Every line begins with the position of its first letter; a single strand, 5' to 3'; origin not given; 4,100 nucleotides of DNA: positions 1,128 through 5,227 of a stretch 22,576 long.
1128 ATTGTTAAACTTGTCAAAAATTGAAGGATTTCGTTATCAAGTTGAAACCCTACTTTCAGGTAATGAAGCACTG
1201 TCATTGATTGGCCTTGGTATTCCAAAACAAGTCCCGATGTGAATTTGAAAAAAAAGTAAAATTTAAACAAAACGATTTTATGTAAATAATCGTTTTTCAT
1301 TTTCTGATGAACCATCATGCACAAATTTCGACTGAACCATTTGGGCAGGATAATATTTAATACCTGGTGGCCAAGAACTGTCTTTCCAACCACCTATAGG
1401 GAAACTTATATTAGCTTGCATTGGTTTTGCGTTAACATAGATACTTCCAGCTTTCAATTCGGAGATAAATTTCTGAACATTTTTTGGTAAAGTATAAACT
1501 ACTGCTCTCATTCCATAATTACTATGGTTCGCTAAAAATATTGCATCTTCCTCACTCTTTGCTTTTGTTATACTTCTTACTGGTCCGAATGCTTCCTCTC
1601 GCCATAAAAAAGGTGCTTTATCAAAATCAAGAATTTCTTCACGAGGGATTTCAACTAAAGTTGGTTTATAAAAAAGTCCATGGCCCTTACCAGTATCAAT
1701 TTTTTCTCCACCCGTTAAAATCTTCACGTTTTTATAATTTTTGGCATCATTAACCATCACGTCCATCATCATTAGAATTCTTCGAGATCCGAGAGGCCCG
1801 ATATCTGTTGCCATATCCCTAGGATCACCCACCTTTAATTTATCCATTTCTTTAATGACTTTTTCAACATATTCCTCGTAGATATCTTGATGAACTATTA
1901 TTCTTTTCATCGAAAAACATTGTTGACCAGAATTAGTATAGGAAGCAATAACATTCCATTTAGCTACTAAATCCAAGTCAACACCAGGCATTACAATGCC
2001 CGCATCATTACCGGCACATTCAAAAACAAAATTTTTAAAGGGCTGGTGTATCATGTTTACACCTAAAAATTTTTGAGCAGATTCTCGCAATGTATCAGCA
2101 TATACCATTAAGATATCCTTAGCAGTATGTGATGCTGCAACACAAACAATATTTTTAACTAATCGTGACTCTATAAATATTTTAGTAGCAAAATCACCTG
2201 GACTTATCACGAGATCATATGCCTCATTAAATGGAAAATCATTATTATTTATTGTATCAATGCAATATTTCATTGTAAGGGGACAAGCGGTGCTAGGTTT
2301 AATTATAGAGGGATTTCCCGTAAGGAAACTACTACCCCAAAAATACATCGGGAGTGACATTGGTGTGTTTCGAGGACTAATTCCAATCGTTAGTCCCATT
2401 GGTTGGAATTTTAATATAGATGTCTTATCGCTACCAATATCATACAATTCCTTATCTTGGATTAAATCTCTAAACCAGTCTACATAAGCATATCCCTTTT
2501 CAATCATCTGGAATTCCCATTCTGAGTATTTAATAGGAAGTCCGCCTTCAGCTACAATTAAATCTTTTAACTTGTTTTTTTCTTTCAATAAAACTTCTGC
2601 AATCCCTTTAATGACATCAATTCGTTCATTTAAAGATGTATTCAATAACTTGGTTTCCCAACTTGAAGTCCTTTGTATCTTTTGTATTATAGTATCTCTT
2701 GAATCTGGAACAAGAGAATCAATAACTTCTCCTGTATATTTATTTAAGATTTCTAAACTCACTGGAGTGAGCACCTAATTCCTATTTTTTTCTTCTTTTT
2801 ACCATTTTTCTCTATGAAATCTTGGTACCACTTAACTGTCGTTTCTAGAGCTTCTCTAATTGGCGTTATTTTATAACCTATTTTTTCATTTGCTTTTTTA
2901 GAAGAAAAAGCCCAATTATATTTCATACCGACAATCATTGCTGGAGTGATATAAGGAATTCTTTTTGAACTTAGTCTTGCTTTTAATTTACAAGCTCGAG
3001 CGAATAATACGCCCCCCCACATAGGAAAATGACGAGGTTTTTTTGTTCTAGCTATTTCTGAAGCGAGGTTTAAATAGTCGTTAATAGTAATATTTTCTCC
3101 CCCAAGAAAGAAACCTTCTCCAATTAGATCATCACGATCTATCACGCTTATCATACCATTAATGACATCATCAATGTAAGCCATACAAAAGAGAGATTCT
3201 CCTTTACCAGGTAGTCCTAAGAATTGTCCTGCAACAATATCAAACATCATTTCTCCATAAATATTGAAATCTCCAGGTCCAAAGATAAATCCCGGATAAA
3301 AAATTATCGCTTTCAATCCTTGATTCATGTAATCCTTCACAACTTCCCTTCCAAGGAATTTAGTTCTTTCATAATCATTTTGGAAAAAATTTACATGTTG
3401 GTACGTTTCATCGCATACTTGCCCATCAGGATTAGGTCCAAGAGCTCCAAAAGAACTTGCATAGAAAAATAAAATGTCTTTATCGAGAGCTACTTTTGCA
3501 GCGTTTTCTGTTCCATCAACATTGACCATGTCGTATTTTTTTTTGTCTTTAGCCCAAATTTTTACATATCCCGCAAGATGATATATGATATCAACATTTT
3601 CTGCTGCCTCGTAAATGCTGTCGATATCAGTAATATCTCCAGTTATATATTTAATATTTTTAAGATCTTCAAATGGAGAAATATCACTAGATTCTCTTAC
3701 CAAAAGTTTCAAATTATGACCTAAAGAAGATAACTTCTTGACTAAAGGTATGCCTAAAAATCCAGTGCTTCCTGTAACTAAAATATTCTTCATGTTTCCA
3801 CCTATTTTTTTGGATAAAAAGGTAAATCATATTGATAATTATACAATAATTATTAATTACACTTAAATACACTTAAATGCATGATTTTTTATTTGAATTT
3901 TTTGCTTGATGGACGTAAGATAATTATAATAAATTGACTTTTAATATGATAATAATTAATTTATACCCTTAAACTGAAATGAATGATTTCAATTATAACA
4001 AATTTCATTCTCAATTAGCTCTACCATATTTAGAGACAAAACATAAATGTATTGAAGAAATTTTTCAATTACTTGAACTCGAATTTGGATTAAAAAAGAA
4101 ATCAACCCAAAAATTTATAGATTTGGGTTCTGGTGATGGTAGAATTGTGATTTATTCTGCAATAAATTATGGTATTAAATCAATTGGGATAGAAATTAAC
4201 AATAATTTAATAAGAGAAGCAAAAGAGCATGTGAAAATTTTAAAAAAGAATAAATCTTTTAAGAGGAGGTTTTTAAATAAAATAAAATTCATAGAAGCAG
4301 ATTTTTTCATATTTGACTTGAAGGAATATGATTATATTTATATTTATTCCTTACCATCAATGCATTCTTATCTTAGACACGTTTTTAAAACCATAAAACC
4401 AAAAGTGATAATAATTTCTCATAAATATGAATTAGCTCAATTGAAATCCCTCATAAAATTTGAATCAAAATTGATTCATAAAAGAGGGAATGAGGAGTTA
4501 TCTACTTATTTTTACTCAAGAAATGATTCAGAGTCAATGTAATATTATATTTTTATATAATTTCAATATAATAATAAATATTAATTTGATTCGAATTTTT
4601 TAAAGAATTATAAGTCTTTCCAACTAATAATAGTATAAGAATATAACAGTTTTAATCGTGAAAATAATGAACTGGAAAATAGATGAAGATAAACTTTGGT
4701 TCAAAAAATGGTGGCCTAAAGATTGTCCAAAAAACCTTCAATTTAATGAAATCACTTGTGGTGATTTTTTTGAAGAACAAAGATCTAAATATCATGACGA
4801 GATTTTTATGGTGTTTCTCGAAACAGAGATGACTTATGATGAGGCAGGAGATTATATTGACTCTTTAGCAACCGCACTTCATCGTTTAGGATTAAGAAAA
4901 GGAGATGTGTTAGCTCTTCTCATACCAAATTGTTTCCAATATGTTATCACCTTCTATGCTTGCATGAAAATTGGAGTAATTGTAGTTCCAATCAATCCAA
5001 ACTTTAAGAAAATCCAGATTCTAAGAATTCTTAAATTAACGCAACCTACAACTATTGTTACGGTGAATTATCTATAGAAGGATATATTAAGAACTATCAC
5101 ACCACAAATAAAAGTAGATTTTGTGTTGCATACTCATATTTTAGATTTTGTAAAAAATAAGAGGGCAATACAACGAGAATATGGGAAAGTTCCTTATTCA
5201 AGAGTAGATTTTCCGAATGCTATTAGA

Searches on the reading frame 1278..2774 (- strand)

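Call 77: search_protein_families(library=pfam, proteins=[window:1278-2774:-], max_evalue=0.0001)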
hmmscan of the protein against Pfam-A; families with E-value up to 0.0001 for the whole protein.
window:1278-2774:- (498 aa): 1 family
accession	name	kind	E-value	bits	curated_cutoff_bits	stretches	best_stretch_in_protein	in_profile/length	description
PF00171.27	Aldedh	-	1.9e-77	261.2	23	1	7-468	9-443/461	Aldehyde dehydrogenase family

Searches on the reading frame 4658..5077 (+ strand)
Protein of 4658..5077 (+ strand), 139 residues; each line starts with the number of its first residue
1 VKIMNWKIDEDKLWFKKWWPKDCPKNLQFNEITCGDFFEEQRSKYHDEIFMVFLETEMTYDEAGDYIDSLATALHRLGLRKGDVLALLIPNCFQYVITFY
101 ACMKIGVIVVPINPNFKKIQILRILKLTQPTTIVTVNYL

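Call 77: search_protein_families(library=pfam, proteins=[window:4658-5077:+], max_evalue=0.0001)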
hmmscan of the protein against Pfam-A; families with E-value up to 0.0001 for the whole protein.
window:4658-5077:+ (139 aa): 1 family
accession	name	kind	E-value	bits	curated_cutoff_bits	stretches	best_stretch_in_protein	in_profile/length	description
PF00501.34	AMP-binding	-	1.5e-23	83.7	29.9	1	38-135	1-99/384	AMP-binding enzyme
